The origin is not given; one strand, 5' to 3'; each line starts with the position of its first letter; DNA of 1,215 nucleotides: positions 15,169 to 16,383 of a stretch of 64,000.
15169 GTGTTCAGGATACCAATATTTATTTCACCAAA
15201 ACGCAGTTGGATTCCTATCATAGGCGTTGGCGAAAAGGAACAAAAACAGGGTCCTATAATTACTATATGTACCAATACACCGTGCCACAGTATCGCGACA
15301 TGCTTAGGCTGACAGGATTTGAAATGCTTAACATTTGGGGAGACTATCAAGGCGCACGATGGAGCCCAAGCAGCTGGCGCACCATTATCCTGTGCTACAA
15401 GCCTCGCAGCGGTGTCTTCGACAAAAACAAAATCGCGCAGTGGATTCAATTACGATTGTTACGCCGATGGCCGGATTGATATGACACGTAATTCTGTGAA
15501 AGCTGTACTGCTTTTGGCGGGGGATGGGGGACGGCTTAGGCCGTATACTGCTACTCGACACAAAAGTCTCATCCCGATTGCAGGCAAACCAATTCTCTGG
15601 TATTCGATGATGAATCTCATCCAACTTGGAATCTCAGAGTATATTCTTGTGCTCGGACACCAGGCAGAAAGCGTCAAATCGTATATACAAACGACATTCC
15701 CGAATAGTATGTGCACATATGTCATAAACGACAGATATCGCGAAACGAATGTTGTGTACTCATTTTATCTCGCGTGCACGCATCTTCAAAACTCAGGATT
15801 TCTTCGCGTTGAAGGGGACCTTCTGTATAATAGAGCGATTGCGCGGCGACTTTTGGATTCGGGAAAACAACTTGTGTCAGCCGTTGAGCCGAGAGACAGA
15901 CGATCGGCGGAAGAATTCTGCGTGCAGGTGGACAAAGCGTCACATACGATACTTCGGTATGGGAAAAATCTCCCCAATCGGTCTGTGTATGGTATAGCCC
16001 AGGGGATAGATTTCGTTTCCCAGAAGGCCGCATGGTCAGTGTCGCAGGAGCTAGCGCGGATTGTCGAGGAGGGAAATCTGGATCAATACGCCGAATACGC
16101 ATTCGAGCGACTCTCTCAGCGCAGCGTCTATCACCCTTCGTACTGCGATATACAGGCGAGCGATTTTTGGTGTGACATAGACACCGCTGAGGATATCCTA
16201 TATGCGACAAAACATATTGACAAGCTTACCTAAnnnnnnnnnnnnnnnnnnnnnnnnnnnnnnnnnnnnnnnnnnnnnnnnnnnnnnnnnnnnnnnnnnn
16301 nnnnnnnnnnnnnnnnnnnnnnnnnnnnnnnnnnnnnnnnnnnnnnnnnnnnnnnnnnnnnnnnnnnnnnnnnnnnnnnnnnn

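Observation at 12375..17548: Teichoic-acid-like polymer module: Bac_transf initiator, TagGH-like ABC exporter, methyltransferase, LicC-like cytidylyltransferase and TagB/TagF-like phosphotransferase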

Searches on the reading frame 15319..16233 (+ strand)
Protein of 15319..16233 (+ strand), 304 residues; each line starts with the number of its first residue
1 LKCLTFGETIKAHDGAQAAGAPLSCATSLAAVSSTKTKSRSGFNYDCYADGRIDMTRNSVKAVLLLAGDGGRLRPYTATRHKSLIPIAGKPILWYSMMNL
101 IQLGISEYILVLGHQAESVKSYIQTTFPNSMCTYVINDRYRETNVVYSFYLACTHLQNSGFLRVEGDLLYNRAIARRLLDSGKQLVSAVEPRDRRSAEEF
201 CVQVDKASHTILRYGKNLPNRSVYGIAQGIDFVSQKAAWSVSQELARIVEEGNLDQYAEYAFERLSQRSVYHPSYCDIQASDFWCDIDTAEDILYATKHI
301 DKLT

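Call 3: search_protein_families(library=pfam, proteins=[window:15319-16233:+], max_evalue=0.01)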
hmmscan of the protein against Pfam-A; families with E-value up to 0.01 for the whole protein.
window:15319-16233:+ (304 aa): 3 families
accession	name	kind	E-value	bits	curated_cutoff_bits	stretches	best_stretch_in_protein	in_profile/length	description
PF00483.29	NTP_transferase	-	6.6e-13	49.2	21.2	1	61-200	1-146/245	Nucleotidyl transferase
PF12804.13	NTP_transf_3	-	3.3e-09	37.6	27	1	62-184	1-113/160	MobA-like NTP transferase domain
PF20202.4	DUF6564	-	9.8e-08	32.4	25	1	105-292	28-222/230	Domain of unknown function (DUF6564)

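Call 7: search_protein_families(library=ncbifam, proteins=[window:15319-16233:+], max_evalue=0.001)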
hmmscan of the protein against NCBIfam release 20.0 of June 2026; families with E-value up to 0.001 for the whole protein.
window:15319-16233:+ (304 aa): 31 families (the best 25 are shown)
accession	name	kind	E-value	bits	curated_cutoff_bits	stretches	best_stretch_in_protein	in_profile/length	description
TIGR03992.1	Arch_glmU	subfamily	5.1e-19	68.4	292.1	1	61-196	2-135/393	bifunctional sugar-1-phosphate nucleotidylyltransferase/acetyltransferase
TIGR01208.1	rmlA_long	equivalog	1.6e-18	66.7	320.25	1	61-176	1-116/353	glucose-1-phosphate thymidylyltransferase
NF041135.1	IPPtranDIPPsyn_Thcocales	equivalog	1.3e-17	63.9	580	1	61-300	2-217/419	bifunctional L-myo-inositol-1-phosphate cytidylyltransferase/CDP-L-myo-inositol myo-inositolphosphotransferase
NF041313.1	UDPGP_AglF_Halo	equivalog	3.3e-15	56.2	400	1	61-171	2-109/234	UTP--glucose-1-phosphate uridylyltransferase AglF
NF041173.1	Sug_nt_acttase_Thmprot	equivalog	9.1e-12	44.6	600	1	61-298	2-225/405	bifunctional sugar-1-phosphate nucleotidylyltransferase/acetyltransferase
TIGR02623.1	G1P_cyt_trans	equivalog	2.5e-10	40.3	300.25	1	60-125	1-66/255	glucose-1-phosphate cytidylyltransferase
NF045761.1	NAMPUrTaseMurU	equivalog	5.2e-10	39.6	250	1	61-173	2-113/226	N-acetylmuramate alpha-1-phosphate uridylyltransferase MurU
NF052502.1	man1P_GTase_Rv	exception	2.8e-08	33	440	1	61-142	2-84/352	mannose-1-phosphate guanylyltransferase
TIGR01099.1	galU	equivalog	3e-08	33.6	326.8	1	61-126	3-68/261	UTP--glucose-1-phosphate uridylyltransferase GalU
NF010933.0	PRK14353.1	equivalog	1.8e-07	30.2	505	1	56-131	2-74/453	bifunctional UDP-N-acetylglucosamine diphosphorylase/glucosamine-1-phosphate N-acetyltransferase GlmU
NF010935.0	PRK14355.1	equivalog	2.2e-07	29.9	718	1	58-125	2-66/459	bifunctional UDP-N-acetylglucosamine diphosphorylase/glucosamine-1-phosphate N-acetyltransferase GlmU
TIGR01173.1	glmU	equivalog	3.4e-07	29.5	366.85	1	61-143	2-77/452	bifunctional UDP-N-acetylglucosamine diphosphorylase/glucosamine-1-phosphate N-acetyltransferase GlmU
NF049965.1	GlMnHpPGnyltfHddC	equivalog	5.2e-07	29.5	300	1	61-187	2-125/221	D-glycero-D-manno-heptose 1-phosphate guanosyltransferase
NF009928.0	PRK13389.1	equivalog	7e-07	28.7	548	1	58-127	7-76/302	UTP--glucose-1-phosphate uridylyltransferase GalU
TIGR03310.1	matur_MocA_YgfJ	equivalog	3e-06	27.3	186.45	1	80-168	15-100/188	molybdenum cofactor cytidylyltransferase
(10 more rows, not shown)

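Call 9: search_solved_structures(query=window:15481-16233:+, max_evalue=1, show_alignments=3)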
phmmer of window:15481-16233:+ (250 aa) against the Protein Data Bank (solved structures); distinct sequences matched with E-value up to 1: 70 (the best 60 are shown).
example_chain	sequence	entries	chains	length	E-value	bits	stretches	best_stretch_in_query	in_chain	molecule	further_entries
1jyk_A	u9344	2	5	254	5.1e-12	49.2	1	5-116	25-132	CTP:phosphocholine Cytidylyltransferase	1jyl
6pd1_A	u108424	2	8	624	1.1e-08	38.2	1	7-178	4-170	Nucleotidyl transferase/aminotransferase, class V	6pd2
1tzf_A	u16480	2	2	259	2.4e-07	33.9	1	6-75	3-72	Glucose-1-phosphate cytidylyltransferase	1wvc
7whr_B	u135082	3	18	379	2.4e-07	33.9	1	5-69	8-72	Nucleotidyl transferase family protein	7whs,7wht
8x7s_B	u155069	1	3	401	7e-07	32.4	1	5-71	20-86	UTP--glucose-1-phosphate uridylyltransferase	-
4y7t_A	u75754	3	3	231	9e-07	32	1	7-69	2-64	Nucleotidyl transferase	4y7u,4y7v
6jq8_A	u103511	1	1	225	9.9e-07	31.9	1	9-139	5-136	Putative 6-deoxy-D-mannoheptose pathway protein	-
5xhw_A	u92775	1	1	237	1.2e-06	31.6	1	8-137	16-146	Putative 6-deoxy-D-mannoheptose pathway protein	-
4d48_A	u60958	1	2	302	4e-06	29.9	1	6-74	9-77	GLUCOSE-1-PHOSPHATE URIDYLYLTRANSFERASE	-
2e3d_A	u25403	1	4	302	4.8e-06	29.6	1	6-74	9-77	UTP--glucose-1-phosphate uridylyltransferase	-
2xme_A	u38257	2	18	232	5.3e-06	29.5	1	6-242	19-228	CTP-INOSITOL-1-PHOSPHATE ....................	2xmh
5i1f_A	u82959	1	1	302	6.6e-06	29.2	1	6-72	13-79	UTP--glucose-1-phosphate uridylyltransferase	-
7x8j_A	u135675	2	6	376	1.2e-05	28.3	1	6-70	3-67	Mannose-1-phosphate guanylyltransferase 1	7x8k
5z09_A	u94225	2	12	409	1.7e-05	27.9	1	7-60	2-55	Dual sugar-1-phosphate nucleotidylyltransferase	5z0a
2ggo_A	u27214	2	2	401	1.7e-05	27.9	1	7-60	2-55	401aa long hypothetical glucose-1-phosphate thymidylyltransferase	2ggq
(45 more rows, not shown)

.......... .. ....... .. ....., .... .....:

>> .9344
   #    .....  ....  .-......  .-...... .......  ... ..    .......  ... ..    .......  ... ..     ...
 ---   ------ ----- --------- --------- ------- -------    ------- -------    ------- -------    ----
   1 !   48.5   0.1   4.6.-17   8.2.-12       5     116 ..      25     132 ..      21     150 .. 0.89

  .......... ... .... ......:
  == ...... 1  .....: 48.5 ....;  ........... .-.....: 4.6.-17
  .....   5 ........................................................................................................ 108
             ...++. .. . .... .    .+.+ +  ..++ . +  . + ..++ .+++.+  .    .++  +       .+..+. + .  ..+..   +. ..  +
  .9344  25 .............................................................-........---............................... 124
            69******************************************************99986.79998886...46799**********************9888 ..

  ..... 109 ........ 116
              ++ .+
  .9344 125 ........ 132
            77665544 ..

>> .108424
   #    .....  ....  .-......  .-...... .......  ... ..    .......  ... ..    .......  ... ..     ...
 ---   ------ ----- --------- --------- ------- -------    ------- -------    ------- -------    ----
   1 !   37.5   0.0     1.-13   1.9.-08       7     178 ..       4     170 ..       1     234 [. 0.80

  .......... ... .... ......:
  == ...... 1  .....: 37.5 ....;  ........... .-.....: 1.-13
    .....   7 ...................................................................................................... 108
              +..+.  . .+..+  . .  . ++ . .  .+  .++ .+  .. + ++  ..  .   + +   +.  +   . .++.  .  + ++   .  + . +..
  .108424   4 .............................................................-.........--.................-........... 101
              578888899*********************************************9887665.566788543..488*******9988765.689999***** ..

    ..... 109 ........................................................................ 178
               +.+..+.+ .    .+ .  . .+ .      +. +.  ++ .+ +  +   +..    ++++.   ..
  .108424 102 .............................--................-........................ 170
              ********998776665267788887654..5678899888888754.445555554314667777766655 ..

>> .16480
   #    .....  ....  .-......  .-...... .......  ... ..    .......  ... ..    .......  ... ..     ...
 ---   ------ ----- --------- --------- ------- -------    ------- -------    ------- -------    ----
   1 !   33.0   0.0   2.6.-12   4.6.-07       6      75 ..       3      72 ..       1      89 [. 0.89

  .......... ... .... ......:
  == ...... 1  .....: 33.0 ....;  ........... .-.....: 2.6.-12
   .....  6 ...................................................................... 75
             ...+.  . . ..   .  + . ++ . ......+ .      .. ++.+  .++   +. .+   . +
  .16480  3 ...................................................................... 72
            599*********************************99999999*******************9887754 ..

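Call 36: search_solved_structures(query=A2, max_evalue=0.001, show_alignments=5)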
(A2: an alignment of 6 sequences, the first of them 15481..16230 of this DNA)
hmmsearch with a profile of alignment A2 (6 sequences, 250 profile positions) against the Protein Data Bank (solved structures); distinct sequences matched with E-value up to 0.001: 77 (the best 60 are shown).
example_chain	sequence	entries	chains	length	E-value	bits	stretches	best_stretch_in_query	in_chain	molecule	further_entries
1jyk_A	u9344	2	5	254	3.3e-22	82.4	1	1-122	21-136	CTP:phosphocholine Cytidylyltransferase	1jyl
6pd1_A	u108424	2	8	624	2.1e-14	56.8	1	7-245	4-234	Nucleotidyl transferase/aminotransferase, class V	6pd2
7whr_B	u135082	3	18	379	1.1e-13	54.4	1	4-85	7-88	Nucleotidyl transferase family protein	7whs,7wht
4jd0_A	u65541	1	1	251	7.7e-13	51.7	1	7-172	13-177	Nucleotidyl transferase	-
8x7s_B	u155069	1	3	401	1e-12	51.3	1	4-71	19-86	UTP--glucose-1-phosphate uridylyltransferase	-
1tzf_A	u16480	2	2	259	1.4e-12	50.8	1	6-77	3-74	Glucose-1-phosphate cytidylyltransferase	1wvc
7x8j_A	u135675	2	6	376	2.1e-12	50.2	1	6-90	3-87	Mannose-1-phosphate guanylyltransferase 1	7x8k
8yre_D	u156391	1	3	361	4.1e-12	49.3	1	6-91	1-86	Mannose-1-phosphate guanylyltransferase 1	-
5z09_A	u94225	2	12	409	1.4e-11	47.5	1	6-67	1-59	Dual sugar-1-phosphate nucleotidylyltransferase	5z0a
6jq8_A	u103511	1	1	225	1.8e-11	47.1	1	8-137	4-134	Putative 6-deoxy-D-mannoheptose pathway protein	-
2ggo_A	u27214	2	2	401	1.9e-11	47.1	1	6-63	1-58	401aa long hypothetical glucose-1-phosphate thymidylyltransferase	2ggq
2xme_A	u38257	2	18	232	2.1e-11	46.9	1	4-165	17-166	CTP-INOSITOL-1-PHOSPHATE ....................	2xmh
5xhw_A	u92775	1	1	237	2.6e-11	46.6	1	8-136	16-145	Putative 6-deoxy-D-mannoheptose pathway protein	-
4y7t_A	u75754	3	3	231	3.1e-11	46.4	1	6-69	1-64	Nucleotidyl transferase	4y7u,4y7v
7d72_K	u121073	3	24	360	1.2e-10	44.5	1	6-67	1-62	Mannose-1-phosphate guanyltransferase beta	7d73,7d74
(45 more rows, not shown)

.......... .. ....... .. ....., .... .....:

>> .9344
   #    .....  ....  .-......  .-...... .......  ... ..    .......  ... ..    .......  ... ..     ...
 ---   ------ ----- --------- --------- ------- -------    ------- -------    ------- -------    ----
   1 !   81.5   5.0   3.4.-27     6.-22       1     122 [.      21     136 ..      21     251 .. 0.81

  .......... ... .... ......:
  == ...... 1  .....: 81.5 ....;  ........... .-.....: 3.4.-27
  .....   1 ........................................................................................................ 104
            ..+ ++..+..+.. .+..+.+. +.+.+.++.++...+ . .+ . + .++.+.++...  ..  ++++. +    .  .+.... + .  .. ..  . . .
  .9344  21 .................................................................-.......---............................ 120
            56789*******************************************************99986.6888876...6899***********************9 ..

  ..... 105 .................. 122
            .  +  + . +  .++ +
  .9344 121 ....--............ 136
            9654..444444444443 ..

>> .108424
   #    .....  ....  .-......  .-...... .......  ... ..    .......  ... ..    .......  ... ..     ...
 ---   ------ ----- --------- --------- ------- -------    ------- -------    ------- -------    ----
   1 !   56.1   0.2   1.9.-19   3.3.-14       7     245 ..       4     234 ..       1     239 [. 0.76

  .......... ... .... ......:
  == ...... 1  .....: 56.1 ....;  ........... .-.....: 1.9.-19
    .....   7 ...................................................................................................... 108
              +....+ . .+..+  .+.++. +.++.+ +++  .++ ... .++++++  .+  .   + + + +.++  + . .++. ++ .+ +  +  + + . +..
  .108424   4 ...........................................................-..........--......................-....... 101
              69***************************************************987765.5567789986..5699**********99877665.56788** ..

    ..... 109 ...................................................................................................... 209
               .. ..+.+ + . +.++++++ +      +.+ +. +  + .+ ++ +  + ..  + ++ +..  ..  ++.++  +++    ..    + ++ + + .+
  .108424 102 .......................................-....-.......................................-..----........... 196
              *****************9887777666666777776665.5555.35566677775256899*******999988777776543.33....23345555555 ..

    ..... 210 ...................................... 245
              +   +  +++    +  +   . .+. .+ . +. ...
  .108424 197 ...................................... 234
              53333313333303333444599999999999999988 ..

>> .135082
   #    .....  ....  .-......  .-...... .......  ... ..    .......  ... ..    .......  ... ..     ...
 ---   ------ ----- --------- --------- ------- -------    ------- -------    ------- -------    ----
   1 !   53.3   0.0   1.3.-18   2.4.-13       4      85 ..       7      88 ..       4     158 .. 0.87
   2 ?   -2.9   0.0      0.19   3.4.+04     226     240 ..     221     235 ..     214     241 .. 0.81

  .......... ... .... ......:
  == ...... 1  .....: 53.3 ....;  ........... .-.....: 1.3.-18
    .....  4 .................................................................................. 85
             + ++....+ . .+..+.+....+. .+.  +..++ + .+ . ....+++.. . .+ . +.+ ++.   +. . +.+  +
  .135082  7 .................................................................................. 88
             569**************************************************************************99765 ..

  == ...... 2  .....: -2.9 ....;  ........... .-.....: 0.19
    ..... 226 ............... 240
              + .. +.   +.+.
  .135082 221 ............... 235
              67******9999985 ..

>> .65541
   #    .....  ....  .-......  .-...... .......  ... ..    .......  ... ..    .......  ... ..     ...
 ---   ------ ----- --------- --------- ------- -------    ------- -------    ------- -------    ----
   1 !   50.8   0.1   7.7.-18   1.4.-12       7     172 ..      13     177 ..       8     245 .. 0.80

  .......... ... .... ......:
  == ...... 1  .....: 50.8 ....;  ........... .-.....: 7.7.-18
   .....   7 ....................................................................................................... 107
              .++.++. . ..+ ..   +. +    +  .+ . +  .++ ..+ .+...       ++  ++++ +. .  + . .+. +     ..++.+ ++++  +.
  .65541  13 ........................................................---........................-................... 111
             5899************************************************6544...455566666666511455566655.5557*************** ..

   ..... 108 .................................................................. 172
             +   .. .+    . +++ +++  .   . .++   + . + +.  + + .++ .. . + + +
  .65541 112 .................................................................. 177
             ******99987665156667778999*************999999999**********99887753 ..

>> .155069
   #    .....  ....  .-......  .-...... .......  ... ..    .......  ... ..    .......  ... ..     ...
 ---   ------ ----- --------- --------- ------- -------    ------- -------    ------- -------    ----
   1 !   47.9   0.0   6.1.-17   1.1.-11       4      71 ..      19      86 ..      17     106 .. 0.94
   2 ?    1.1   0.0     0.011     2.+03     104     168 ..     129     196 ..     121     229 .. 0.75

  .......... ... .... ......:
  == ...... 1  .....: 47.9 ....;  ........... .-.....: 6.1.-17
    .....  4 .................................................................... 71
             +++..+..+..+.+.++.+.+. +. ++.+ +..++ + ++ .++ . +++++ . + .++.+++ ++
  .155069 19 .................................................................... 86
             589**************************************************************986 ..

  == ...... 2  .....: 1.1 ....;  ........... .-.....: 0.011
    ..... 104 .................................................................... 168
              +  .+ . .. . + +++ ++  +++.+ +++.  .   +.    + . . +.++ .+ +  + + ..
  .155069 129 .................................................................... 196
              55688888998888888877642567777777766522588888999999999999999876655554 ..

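Call 59: find_homologous_proteins(query=window:15481-16230:+, max_evalue=0.00001)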
Query window:15481-16230:+ (250 aa): 44 proteins with E <= 0.00001 among 1112 candidates.
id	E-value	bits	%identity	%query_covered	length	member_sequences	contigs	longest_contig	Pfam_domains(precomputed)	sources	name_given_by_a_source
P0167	2.7e-164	562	100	100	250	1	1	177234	PF00483.30,PF20202.5,PF12804.14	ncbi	-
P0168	6.0e-34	136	36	94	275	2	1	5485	PF00483.30,PF20202.5,PF12804.14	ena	-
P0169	6.0e-34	136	36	94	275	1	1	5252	PF00483.30,PF20202.5,PF12804.14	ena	-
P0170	8.4e-34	135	36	94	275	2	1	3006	PF00483.30,PF20202.5,PF12804.14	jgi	jgi:choline kinase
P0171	1.1e-33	135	36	94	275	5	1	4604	PF00483.30,PF20202.5,PF12804.14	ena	-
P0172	3.0e-33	134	35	94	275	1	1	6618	PF00483.30,PF20202.5,PF12804.14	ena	-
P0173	3.1e-33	133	35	94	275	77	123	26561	PF00483.30,PF20202.5,PF12804.14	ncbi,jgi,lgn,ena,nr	ncbi:MAG: phosphocholine cytidylyltransferase family protein [Marinovum sp.]|jgi:choline kinase|nr:p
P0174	8.3e-33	132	35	96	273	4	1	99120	PF00483.30,PF20202.5,PF12804.14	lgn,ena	-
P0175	1.4e-32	131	36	92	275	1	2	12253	PF00483.30,PF20202.5,PF12804.14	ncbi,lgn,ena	-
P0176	1.4e-32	131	36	95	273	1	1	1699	PF00483.30,PF01128.26,PF20202.5,PF12804.14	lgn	-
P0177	1.5e-32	131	36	94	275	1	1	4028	PF00483.30,PF20202.5,PF12804.14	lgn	-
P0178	2.1e-32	131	35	94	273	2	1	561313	PF00483.30,PF20202.5,PF12804.14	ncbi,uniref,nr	ncbi:phosphocholine cytidylyltransferase family protein [Lentibacter algarum]|uniref:phosphocholine 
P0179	2.3e-32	131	34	98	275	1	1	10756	PF00483.30,PF20202.5,PF12804.14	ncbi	-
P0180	2.7e-32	130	35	92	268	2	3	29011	PF00483.30,PF20202.5,PF12804.14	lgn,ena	-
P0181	3.4e-32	130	34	96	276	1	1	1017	PF00483.30,PF20202.5,PF12804.14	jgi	jgi:choline kinase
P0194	4.1e-30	123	34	90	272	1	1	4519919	PF00483.30,PF20202.5,PF12804.14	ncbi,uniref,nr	ncbi:Bifunctional IPC transferase and DIPP synthase [Roseobacter fucihabitans]|uniref:Bifunctional I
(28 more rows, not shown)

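Call 60: find_encoding_contigs(protein=P0178, flank=8000, max_places=1)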
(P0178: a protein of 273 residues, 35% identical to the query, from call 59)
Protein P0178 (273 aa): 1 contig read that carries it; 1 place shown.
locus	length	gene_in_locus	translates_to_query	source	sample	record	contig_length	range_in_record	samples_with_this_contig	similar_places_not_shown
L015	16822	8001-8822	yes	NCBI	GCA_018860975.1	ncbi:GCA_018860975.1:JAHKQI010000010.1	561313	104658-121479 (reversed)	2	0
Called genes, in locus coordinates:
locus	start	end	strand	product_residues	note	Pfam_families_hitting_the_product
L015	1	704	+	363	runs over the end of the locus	PF01965:DJ-1_PfpI, PF12833:HTH_18, PF00165:HTH_AraC (weak)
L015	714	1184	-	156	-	PF00376:MerR, PF13411:MerR_1, PF28507:Rv1828_C (weak)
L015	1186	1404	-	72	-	-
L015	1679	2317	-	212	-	PF07804:HipA_C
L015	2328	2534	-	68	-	-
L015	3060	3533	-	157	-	PF00588:SpoU_methylase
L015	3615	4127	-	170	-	-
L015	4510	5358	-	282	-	PF00702:Hydrolase (faint), PF13344:Hydrolase_6, PF13242:Hydrolase_like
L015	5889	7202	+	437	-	PF00266:Aminotran_5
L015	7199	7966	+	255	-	PF01066:CDP-OH_P_transf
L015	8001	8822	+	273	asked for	PF00483:NTP_transferase, PF12804:NTP_transf_3, PF20202:DUF6564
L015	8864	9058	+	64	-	-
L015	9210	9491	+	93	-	-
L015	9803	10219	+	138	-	-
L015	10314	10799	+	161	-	PF06114:Peptidase_M78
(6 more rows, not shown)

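Call 61: find_encoding_contigs(protein=P0194, flank=8000, max_places=1)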
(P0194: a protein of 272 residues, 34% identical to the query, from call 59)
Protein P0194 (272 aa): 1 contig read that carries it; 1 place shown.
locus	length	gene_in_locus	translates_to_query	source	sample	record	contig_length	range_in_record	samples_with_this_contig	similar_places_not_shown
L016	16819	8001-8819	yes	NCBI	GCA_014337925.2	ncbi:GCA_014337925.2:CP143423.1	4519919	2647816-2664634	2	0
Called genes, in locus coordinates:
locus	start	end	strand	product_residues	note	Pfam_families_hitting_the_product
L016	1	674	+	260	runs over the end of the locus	PF05013:FGase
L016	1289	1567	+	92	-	-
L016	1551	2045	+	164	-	-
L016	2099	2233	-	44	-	-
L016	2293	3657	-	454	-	PF01554:MatE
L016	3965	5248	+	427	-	PF03403:PAF-AH_p_II, PF12740:PETase, PF12146:Hydrolase_4 (faint)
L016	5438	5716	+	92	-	PF01527:HTH_Tnp_1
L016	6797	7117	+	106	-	-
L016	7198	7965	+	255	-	PF01066:CDP-OH_P_transf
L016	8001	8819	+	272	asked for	PF00483:NTP_transferase, PF12804:NTP_transf_3, PF20202:DUF6564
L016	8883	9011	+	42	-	-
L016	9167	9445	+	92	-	-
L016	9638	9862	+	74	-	-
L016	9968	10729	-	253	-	PF00106:adh_short, PF08659:KR, PF13561:adh_short_C2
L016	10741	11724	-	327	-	PF03069:FmdA_AmdA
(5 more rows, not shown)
